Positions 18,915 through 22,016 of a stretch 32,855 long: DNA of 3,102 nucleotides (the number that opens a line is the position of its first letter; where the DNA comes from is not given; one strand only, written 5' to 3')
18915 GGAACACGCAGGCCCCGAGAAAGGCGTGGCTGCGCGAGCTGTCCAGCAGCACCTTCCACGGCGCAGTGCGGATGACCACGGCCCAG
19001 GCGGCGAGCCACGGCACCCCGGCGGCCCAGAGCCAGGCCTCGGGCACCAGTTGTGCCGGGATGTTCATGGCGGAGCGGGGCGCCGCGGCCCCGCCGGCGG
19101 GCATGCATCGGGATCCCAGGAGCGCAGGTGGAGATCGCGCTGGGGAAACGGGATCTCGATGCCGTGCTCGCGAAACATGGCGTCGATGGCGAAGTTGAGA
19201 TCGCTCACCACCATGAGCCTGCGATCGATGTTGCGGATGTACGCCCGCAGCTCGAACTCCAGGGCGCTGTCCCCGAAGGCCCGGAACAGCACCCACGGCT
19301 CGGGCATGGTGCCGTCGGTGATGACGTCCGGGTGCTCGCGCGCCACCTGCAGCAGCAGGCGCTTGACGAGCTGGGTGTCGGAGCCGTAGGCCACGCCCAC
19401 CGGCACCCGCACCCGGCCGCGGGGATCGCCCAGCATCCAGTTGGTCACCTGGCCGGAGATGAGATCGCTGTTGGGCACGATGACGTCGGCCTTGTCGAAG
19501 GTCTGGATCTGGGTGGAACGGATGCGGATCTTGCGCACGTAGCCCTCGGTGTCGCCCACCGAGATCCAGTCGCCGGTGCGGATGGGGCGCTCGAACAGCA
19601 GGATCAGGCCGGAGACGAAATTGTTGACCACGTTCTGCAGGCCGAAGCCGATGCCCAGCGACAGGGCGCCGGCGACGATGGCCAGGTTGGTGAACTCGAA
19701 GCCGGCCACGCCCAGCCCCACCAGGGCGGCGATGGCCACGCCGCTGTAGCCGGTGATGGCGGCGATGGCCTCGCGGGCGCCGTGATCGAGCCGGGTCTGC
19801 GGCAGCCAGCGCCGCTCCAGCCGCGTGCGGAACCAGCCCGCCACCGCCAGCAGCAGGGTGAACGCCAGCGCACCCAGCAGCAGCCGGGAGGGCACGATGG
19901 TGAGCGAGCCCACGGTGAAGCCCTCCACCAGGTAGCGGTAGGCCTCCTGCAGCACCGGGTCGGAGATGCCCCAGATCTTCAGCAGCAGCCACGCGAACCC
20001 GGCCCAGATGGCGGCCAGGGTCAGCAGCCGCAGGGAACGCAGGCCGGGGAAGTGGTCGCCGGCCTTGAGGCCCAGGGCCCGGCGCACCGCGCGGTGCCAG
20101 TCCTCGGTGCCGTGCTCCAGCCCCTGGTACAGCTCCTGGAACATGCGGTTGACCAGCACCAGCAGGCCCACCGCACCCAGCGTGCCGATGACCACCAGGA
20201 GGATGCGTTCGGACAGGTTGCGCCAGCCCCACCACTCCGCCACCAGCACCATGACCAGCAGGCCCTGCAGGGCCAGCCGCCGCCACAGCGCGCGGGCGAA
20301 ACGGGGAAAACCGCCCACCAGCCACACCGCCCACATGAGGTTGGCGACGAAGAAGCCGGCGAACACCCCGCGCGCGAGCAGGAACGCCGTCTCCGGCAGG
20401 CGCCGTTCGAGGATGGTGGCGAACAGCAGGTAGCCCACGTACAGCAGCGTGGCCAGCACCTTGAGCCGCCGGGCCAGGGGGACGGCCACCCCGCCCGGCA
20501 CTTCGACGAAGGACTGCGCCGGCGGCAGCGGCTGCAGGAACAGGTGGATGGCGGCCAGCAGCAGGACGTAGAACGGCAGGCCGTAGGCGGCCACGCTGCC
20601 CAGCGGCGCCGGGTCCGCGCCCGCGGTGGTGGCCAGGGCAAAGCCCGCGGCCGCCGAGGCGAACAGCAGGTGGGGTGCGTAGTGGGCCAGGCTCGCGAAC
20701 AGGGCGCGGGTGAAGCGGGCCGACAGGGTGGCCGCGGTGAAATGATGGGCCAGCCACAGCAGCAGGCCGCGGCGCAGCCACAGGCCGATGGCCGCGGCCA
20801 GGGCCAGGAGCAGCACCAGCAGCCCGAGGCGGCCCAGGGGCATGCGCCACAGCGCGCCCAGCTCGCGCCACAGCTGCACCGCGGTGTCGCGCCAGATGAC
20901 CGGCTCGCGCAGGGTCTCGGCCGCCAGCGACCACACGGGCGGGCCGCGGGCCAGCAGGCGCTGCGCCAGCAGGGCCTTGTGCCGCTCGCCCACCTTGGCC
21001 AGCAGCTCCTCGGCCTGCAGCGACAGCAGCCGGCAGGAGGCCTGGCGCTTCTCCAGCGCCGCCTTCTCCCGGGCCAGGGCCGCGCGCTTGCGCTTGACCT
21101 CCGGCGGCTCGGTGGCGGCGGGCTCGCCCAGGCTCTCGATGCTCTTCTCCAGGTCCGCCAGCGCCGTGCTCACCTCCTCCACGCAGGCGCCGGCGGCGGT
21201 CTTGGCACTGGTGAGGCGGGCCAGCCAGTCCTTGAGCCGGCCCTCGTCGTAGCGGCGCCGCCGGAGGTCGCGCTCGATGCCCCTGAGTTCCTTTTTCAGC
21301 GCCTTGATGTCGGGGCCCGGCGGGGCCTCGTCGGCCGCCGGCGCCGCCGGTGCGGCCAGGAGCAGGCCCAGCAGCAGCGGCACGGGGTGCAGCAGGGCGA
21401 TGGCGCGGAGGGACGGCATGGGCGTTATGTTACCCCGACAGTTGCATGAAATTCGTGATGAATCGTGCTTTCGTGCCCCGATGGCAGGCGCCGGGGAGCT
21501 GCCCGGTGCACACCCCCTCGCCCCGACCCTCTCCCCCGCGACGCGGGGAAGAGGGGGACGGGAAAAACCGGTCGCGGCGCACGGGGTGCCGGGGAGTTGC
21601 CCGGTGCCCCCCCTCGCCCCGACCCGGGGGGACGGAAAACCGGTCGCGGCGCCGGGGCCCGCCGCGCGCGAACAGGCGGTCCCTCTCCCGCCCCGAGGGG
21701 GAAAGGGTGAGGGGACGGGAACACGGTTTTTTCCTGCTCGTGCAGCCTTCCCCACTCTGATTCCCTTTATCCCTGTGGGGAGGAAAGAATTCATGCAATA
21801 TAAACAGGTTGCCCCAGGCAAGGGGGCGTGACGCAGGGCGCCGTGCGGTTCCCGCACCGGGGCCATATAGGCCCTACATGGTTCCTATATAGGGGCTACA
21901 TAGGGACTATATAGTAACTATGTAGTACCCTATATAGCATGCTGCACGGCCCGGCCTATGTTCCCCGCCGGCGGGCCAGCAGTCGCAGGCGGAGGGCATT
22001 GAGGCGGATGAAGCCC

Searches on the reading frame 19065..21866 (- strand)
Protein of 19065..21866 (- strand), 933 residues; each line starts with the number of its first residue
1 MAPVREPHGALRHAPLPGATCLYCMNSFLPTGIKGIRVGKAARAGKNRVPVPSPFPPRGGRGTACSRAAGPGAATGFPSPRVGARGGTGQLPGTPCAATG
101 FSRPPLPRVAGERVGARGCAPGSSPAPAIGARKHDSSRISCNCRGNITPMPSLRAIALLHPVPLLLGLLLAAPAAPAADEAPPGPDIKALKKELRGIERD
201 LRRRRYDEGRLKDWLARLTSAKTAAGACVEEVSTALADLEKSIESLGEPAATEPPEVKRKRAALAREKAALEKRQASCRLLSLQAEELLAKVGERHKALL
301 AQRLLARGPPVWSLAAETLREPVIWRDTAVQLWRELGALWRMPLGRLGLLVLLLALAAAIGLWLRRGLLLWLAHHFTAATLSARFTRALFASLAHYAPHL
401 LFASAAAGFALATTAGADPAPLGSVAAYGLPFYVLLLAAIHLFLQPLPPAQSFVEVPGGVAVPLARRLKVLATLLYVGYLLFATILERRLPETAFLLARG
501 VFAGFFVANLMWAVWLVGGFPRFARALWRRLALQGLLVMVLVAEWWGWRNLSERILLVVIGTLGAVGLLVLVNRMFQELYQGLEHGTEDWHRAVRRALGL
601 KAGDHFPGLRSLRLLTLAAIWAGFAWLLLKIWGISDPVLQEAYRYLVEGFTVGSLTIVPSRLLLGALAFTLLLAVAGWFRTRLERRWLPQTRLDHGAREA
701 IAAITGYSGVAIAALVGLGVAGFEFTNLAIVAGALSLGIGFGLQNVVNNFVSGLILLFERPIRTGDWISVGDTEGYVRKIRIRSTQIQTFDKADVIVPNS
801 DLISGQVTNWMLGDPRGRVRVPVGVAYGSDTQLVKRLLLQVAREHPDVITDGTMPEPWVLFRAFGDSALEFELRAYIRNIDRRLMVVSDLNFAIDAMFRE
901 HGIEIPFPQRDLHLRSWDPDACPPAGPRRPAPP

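Call 16: search_protein_families(library=pfam, proteins=[window:19065-21866:-], max_evalue=0.001)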
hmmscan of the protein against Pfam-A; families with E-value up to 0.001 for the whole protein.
window:19065-21866:- (933 aa): 2 families
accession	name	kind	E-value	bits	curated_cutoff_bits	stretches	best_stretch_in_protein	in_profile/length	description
PF00924.24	MS_channel_2nd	-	1.7e-25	89.3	20.2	1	745-810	1-66/68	Mechanosensitive ion channel, beta-domain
PF21082.3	MS_channel_3rd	-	3.4e-19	69.5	21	1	819-905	1-88/88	Mechanosensitive ion channel MscS, C-terminal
